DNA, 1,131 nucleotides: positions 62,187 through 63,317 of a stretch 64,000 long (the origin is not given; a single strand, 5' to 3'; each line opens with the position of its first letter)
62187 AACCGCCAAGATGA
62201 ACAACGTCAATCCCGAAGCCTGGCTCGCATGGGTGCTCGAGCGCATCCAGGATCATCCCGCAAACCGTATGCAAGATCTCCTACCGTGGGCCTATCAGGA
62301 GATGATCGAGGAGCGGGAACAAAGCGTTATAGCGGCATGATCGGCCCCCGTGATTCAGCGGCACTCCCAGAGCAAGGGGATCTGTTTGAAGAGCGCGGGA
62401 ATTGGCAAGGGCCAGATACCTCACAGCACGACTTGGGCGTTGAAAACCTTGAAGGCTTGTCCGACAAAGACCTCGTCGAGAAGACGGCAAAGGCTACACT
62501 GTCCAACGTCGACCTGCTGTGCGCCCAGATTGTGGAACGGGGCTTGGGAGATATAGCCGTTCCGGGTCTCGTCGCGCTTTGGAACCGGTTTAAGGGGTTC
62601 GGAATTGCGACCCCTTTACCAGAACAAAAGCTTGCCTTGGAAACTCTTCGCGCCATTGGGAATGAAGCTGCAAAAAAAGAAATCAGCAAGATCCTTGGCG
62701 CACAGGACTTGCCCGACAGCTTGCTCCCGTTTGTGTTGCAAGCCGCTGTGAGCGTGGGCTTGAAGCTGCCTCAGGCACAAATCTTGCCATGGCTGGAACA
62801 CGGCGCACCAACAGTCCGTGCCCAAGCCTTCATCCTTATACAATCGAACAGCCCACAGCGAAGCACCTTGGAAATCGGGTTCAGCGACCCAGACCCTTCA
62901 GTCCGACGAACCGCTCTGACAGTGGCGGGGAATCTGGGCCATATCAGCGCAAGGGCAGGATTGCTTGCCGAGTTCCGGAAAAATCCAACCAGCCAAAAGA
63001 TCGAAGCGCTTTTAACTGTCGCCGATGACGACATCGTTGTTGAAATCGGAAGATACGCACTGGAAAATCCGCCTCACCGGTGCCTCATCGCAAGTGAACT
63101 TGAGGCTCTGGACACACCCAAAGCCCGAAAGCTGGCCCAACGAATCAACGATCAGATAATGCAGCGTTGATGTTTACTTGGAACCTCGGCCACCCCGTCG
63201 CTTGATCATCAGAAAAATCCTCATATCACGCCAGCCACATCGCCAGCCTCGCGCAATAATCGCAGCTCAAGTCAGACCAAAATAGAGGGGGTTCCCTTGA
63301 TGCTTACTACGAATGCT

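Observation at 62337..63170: IS66 passenger: HEAT-like protein with a putative beta-clamp-binding motif, translationally coupled to tnpC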

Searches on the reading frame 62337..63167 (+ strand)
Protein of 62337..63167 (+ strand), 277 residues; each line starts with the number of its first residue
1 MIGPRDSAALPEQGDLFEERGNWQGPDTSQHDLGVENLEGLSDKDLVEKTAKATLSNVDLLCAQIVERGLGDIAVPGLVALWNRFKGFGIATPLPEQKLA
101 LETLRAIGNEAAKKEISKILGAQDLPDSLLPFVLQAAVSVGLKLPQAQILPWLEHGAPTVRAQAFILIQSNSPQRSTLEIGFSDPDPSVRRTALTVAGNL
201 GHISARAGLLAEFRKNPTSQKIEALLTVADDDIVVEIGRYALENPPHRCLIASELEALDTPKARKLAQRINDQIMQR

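Call 3: search_protein_families(library=pfam, proteins=[window:62337-63167:+], max_evalue=1)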
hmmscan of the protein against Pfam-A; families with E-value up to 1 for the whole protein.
window:62337-63167:+ (277 aa): 5 families
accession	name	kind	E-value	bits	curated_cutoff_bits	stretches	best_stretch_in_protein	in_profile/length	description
PF13646.12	HEAT_2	-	4.7e-05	24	27.7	1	149-214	4-72/88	HEAT repeats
PF02985.28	HEAT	-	0.00094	19.7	23.5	1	178-196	5-23/31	HEAT repeat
PF19380.4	DUF5955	-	0.02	15.7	27.1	1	187-215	54-82/88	Family of unknown function (DUF5955)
PF12765.13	Cohesin_HEAT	-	0.067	14.1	21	1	176-194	21-39/42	HEAT repeat associated with sister chromatid cohesion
PF12717.13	Cnd1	-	0.2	12.1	26.4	1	177-206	25-52/162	non-SMC mitotic condensation complex subunit 1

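Call 5: find_homologous_proteins(query=window:62337-63167:+, max_evalue=0.001)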
Query window:62337-63167:+ (277 aa): 37 proteins with E <= 0.001 among 7057 candidates.
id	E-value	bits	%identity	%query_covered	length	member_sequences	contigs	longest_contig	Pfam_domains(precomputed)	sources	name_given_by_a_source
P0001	2.0e-173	593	99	100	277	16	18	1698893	-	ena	-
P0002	8.7e-147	506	86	100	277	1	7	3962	PF13646.13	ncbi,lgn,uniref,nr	ncbi:hypothetical protein [Tateyamaria pelophila]|uniref:hypothetical protein n=1 Tax=Tateyamaria pe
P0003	4.8e-143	493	83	100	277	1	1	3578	-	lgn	-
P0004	3.4e-142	491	84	100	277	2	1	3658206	-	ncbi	-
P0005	9.7e-138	476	81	100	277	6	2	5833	-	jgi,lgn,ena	jgi:hypothetical protein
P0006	2.1e-136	472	79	100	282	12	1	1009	-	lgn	-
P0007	3.2e-134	465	80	100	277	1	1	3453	PF13646.13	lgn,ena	-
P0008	4.5e-134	464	79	100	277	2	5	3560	PF13646.13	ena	-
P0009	5.2e-134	464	79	100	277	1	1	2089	-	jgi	jgi:hypothetical protein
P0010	1.3e-130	453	77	100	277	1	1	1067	-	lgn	-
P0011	5.6e-130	451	77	100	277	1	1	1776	-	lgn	-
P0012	1.6e-128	446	76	100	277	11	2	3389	-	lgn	-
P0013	4.2e-127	441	76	98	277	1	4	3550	PF13646.13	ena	-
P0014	1.1e-124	433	76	100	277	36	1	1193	-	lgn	-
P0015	9.6e-124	430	76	98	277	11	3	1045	-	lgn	-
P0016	5.1e-123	428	75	98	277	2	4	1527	PF13646.13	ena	-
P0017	9.1e-123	427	74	100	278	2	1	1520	PF13646.13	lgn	-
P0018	2.6e-122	425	73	100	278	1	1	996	PF13646.13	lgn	-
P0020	1.8e-96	341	66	91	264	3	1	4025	PF13646.13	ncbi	-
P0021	5.9e-92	326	61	96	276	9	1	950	PF02985.29,PF13646.13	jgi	jgi:hypothetical protein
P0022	1.0e-87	312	59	96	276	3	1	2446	PF02985.29,PF13646.13,PF12765.14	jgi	jgi:hypothetical protein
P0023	2.8e-87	311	60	97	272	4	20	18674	PF13646.13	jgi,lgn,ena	-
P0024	9.9e-83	296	57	97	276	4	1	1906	PF13646.13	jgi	-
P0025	1.7e-81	292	51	100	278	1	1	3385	-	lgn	-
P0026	4.0e-80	287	56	96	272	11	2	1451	PF02985.29,PF13646.13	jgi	jgi:hypothetical protein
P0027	2.1e-79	285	56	96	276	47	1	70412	PF02985.29,PF13646.13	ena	-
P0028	3.5e-79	284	57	96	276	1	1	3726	PF13646.13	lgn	-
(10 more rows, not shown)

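Call 9: find_encoding_contigs(protein=P0004, flank=6000, max_places=6)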
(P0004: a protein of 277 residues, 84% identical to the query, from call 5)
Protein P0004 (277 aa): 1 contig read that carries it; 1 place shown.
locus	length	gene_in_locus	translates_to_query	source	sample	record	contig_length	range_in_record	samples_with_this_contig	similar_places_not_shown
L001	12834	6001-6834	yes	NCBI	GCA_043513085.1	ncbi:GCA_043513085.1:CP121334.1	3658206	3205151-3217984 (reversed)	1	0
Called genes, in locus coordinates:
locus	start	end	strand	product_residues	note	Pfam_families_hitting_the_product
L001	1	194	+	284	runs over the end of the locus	PF13276:HTH_21, PF00665:rve, PF24764:rva_4 (weak), PF13683:rve_3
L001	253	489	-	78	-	-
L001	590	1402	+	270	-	PF24390:PRTase-CE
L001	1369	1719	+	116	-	-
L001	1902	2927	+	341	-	PF00078:RVT_1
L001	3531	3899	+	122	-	PF01527:HTH_Tnp_1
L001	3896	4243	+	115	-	PF05717:TnpB_IS66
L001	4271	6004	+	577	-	PF13007:LZ_Tnp_IS66, PF13005:zf-IS66, PF03050:DDE_Tnp_IS66, PF13817:DDE_Tnp_IS66_C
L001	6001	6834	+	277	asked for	-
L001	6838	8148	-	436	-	PF05598:DUF772, PF01609:DDE_Tnp_1, PF13751:DDE_Tnp_1_6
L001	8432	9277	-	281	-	PF02086:MethyltransfD12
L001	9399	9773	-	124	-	-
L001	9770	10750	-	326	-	PF05954:Phage_GPD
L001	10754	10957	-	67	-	PF05489:Phage_tail_X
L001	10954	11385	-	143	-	PF06995:Phage_P2_GpU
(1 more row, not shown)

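Call 10: find_encoding_contigs(protein=P0027, flank=6000, max_places=6)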
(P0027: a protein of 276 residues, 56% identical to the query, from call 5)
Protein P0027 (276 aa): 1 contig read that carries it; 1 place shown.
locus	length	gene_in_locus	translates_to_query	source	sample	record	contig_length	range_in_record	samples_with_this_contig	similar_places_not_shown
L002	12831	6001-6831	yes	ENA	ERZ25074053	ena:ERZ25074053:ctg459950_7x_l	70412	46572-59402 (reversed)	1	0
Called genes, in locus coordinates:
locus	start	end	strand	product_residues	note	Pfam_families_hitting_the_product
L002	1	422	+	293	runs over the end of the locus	-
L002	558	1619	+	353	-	PF13551:HTH_29, PF13565:HTH_32, PF13592:HTH_33, PF13358:DDE_3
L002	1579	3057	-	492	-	PF22483:Mu-transpos_C_2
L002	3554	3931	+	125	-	PF01527:HTH_Tnp_1 (weak)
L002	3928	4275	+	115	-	PF05717:TnpB_IS66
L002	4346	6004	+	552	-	PF13007:LZ_Tnp_IS66, PF13005:zf-IS66, PF03050:DDE_Tnp_IS66, PF13817:DDE_Tnp_IS66_C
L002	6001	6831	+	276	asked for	PF02985:HEAT (faint), PF13646:HEAT_2 (weak)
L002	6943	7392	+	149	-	PF03050:DDE_Tnp_IS66, PF13817:DDE_Tnp_IS66_C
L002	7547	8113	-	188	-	-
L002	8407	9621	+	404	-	PF00872:Transposase_mut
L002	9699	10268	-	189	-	-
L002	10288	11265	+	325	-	PF13737:DDE_Tnp_1_5, PF01609:DDE_Tnp_1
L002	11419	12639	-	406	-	PF00665:rve (weak), PF22483:Mu-transpos_C_2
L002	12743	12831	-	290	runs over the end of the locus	PF13737:DDE_Tnp_1_5, PF01609:DDE_Tnp_1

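Call 11: find_related_loci(query=A1, collection=genome_contigs, flank=5000)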
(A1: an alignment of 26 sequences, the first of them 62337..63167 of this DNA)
Query A1 (277 aa) in genome_contigs; peptide patterns used: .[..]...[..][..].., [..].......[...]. (x = any residue, [..] = any of these).
123 stretches matched a pattern; 14 encode a relative of the query (tblastn E <= 1e-3); 14 distinct loci.
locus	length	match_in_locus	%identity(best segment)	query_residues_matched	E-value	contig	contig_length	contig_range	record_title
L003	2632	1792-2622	86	1-277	5e-165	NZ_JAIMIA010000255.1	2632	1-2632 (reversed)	Tateyamaria pelophila strain DSM 17270 T_pelophila_Scaf255_length_2632_cov_471.528, whole genome shotgun sequence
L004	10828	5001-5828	82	1-276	4e-148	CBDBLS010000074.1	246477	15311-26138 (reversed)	MAG: Roseovarius sp. isolate 7321166f-096e-4112-aa05-e7945f7baa6f genome assembly, contig: contig_74, whole genome shotg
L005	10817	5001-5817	81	1-277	6e-129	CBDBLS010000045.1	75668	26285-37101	MAG: Roseovarius sp. isolate 7321166f-096e-4112-aa05-e7945f7baa6f genome assembly, contig: contig_45, whole genome shotg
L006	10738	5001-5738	83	32-277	6e-132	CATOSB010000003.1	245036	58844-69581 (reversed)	MAG: uncultured Rhodobacteraceae bacterium isolate f94b6688-853e-4832-a164-06a7adc5b4b5 genome assembly, contig: contig_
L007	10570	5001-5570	82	88-277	2e-97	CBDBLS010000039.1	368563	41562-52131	MAG: Roseovarius sp. isolate 7321166f-096e-4112-aa05-e7945f7baa6f genome assembly, contig: contig_39, whole genome shotg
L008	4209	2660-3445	57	11-274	7e-90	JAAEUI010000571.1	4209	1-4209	MAG: Rhodobacteraceae bacterium isolate Vin_29 VinG_CONTIG4188036, whole genome shotgun sequence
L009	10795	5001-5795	56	11-277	5e-87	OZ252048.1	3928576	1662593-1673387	MAG: Paracoccaceae bacterium isolate 1130cd85-3028-4409-a6bb-7f41c1b7d2f9 genome assembly, chromosome: 1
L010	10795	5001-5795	56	11-277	5e-87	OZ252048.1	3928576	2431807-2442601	MAG: Paracoccaceae bacterium isolate 1130cd85-3028-4409-a6bb-7f41c1b7d2f9 genome assembly, chromosome: 1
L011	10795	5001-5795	56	11-277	5e-87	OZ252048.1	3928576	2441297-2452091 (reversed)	MAG: Paracoccaceae bacterium isolate 1130cd85-3028-4409-a6bb-7f41c1b7d2f9 genome assembly, chromosome: 1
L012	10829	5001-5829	78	1-276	8e-125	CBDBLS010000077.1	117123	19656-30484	MAG: Roseovarius sp. isolate 7321166f-096e-4112-aa05-e7945f7baa6f genome assembly, contig: contig_77, whole genome shotg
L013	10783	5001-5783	51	11-273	1e-76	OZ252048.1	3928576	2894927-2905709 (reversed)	MAG: Paracoccaceae bacterium isolate 1130cd85-3028-4409-a6bb-7f41c1b7d2f9 genome assembly, chromosome: 1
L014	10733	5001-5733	78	1-244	2e-109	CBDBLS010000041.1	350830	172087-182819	MAG: Roseovarius sp. isolate 7321166f-096e-4112-aa05-e7945f7baa6f genome assembly, contig: contig_41, whole genome shotg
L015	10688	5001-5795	61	11-277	6e-101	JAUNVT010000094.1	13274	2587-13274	MAG: Rhodobacterales bacterium isolate S7A_St_50 NODE_1504_length_13274_cov_48.514033, whole genome shotgun sequence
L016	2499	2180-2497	57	12-119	5e-30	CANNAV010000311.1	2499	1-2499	uncultured Pseudovibrio sp. isolate X9.fasta genome assembly, contig: NODE_311, whole genome shotgun sequence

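Call 12: find_encoding_contigs(protein=P0025, flank=6000, max_places=6)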
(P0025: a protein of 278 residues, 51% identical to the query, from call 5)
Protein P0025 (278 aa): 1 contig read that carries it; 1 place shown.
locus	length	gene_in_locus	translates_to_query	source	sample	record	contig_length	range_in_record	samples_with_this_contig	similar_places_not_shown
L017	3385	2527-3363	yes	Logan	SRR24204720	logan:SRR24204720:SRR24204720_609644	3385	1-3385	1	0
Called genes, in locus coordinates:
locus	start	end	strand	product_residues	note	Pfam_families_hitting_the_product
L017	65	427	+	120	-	PF01527:HTH_Tnp_1, PF13518:HTH_28 (weak)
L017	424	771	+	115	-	PF05717:TnpB_IS66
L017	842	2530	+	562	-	PF13007:LZ_Tnp_IS66, PF13005:zf-IS66, PF03050:DDE_Tnp_IS66, PF13817:DDE_Tnp_IS66_C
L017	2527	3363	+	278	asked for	-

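Call 13: find_encoding_contigs(protein=P0023, flank=6000, max_places=8)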
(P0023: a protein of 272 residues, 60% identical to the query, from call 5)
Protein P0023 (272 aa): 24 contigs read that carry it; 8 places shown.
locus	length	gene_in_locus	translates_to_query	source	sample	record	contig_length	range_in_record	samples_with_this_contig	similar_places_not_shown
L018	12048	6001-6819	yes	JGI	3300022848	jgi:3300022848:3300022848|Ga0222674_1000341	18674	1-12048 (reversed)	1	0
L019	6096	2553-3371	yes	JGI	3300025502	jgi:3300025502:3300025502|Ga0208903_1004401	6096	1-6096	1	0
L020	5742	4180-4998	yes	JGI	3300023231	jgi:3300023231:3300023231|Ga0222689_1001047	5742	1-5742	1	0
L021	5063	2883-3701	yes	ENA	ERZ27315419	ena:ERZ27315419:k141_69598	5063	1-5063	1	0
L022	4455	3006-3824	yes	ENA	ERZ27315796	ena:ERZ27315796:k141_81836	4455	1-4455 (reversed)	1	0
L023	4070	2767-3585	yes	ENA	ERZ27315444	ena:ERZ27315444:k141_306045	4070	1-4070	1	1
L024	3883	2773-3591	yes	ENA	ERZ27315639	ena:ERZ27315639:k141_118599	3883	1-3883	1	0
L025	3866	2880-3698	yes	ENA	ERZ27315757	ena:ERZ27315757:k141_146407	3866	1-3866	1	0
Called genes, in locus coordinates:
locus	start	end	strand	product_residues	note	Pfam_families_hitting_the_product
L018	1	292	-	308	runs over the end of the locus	PF03706:LPG_synthase_TM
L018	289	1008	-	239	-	PF13578:Methyltransf_24 (weak)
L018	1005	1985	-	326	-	PF00535:Glycos_transf_2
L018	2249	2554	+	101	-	PF07929:PRiA4_ORF3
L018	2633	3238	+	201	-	PF07929:PRiA4_ORF3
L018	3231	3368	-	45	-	-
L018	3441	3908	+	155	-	PF01527:HTH_Tnp_1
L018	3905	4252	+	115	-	PF05717:TnpB_IS66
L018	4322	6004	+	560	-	PF13007:LZ_Tnp_IS66, PF13005:zf-IS66, PF03050:DDE_Tnp_IS66, PF13817:DDE_Tnp_IS66_C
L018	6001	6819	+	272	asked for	PF13646:HEAT_2 (faint)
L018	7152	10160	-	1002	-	PF03567:Sulfotransfer_2, PF00535:Glycos_transf_2, PF10111:Glyco_tranf_2_2 (weak), PF13641:Glyco_tranf_2_3 (faint), PF05045:RgpF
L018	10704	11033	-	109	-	PF13683:rve_3, PF13333:rve_2 (weak)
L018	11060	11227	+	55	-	-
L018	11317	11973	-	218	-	-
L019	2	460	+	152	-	?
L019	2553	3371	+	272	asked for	PF13646:HEAT_2 (faint)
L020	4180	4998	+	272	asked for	PF13646:HEAT_2 (faint)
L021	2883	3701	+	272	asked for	PF13646:HEAT_2 (faint)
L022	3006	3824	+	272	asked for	PF13646:HEAT_2 (faint)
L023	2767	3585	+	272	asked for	PF13646:HEAT_2 (faint)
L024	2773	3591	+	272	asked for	PF13646:HEAT_2 (faint)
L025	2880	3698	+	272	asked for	PF13646:HEAT_2 (faint)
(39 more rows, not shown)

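Call 15: search_solved_structures(query=A1, max_evalue=10, show_alignments=2)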
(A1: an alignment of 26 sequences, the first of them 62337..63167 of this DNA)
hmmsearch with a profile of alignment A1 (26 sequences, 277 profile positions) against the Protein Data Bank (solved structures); distinct sequences matched with E-value up to 10: 19.
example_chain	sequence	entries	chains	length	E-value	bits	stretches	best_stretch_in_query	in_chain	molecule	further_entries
9sah_A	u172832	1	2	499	1.9e-07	34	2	156-215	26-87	E4-NB2 synthetic fusion protein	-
4xl5_C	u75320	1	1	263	7.6e-06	28.8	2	100-213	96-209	bGFP-A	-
6gwc_C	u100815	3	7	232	1.2e-05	28.1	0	180-220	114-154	iE5 ALPHAREP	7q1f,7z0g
6ft5_A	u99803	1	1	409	1.2e-05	28.1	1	159-213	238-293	alphaRep A3_A3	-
6fsq_A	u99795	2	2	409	1.5e-05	27.8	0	159-213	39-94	alphaRep A3_bGFPD | A3_bGFPD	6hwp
4zv6_A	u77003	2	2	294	0.00012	24.8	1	175-216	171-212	AlphaRep-7 | alpha-Rep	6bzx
8aw4_A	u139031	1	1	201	0.003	20.2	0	180-209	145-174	ALPHAREP bB-E3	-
3ltj_A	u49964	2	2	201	0.009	18.7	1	159-213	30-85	AlphaRep-4 | bA3-2: binder of A3 protein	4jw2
3ltm_A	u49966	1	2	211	0.011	18.4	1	159-211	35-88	Alpha-Rep4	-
5dcq_A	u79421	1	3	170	0.02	17.5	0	180-209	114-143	artificial repeat proteins (alphaREP3)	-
4jw3_C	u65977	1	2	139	0.051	16.2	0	176-209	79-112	Alpha-helical artificial proteins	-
6gx7_E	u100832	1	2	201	0.061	15.9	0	178-213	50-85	iiiA5 ALPHAREP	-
1m7j_A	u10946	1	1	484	0.079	15.6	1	193-233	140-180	D-aminoacylase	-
1v4y_A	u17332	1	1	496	0.082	15.5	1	193-233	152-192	D-aminoacylase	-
1rjq_A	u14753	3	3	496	0.082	15.5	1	193-233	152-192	D-aminoacylase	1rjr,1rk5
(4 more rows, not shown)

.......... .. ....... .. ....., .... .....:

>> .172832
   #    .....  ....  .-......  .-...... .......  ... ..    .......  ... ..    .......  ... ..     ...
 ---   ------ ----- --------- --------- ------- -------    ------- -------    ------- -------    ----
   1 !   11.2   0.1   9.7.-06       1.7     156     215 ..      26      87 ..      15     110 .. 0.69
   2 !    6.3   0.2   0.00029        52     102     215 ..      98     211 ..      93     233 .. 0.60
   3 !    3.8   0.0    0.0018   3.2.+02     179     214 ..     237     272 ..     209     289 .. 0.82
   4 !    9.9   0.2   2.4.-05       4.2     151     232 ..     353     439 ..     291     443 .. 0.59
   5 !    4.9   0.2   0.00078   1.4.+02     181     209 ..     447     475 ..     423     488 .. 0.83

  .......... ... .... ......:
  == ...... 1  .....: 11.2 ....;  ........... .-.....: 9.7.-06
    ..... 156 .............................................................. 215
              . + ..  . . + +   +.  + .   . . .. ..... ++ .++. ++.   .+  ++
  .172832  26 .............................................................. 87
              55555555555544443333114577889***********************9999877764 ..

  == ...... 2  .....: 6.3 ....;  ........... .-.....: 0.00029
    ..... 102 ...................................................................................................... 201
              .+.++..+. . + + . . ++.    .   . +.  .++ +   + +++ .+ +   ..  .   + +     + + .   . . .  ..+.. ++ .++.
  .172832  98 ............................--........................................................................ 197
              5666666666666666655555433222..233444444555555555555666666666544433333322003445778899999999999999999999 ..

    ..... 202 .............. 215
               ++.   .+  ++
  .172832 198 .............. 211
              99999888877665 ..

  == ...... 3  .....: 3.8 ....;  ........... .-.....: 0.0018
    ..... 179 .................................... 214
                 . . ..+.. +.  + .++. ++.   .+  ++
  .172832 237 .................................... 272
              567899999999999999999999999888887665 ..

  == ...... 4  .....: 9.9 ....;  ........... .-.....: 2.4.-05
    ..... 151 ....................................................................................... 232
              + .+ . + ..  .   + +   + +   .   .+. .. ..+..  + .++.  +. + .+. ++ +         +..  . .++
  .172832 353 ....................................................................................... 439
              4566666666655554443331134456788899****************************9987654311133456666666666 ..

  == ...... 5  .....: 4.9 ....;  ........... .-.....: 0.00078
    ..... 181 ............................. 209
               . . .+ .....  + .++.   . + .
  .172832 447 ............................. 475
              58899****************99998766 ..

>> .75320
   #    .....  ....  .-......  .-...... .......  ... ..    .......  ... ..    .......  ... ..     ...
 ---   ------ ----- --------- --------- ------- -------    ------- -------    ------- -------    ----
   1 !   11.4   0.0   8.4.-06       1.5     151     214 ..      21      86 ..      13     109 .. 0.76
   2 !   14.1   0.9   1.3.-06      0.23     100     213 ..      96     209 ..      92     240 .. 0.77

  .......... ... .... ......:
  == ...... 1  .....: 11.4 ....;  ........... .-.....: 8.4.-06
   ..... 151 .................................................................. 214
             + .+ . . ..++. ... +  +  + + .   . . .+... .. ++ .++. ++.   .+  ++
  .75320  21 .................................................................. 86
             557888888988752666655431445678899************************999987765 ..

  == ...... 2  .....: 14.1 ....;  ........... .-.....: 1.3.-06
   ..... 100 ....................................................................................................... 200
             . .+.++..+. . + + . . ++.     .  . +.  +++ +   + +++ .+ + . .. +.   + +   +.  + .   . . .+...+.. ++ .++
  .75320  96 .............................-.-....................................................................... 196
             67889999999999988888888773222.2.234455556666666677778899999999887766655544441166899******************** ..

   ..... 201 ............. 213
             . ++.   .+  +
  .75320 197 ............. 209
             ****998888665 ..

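Call 27: predict_structure(alignment_id=A1)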
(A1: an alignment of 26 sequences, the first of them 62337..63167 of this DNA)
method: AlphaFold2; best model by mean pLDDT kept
length: 277 residues; sequences in the alignment: 26
mean_pLDDT: 79.1   pTM: 0.69
mean pLDDT of the five models: 79.1, 78.8, 78.8, 78.7, 78.7
residues with pLDDT >= 90: 52; 70-90: 179; 50-70: 11; < 50: 35
segments of 3 or more residues with pLDDT < 50: 1-35
pLDDT, mean of each block of 10 residues (from residue 1): 34 39 31 52 81 80 82 84 73 82 88 89 84 91 89 92 92 88 92 91 88 88 82 86 88 84 85 80
secondary structure, 60 per line:
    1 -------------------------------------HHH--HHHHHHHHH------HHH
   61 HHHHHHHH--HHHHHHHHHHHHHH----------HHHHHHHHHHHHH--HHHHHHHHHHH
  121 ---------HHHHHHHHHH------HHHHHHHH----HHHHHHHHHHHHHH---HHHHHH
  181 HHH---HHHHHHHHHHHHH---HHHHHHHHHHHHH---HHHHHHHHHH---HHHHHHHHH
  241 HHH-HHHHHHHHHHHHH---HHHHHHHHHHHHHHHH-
elements in order: H43-51 H58-68 H71-84 H95-107 H110-120 H130-139 H146-153 H158-171 H175-183 H187-199 H203-215 H219-228 H232-243 H245-257 H261-276

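Call 29: search_protein_families(library=ncbifam, proteins=[window:62337-63167:+], max_evalue=1)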
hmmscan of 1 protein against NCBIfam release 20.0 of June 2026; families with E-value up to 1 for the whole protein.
window:62337-63167:+ (277 aa): 0 families

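Call 30: search_protein_families(library=padloc, proteins=[window:62337-63167:+], max_evalue=1)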
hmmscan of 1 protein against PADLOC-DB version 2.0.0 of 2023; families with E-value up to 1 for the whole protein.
window:62337-63167:+ (277 aa): 0 families
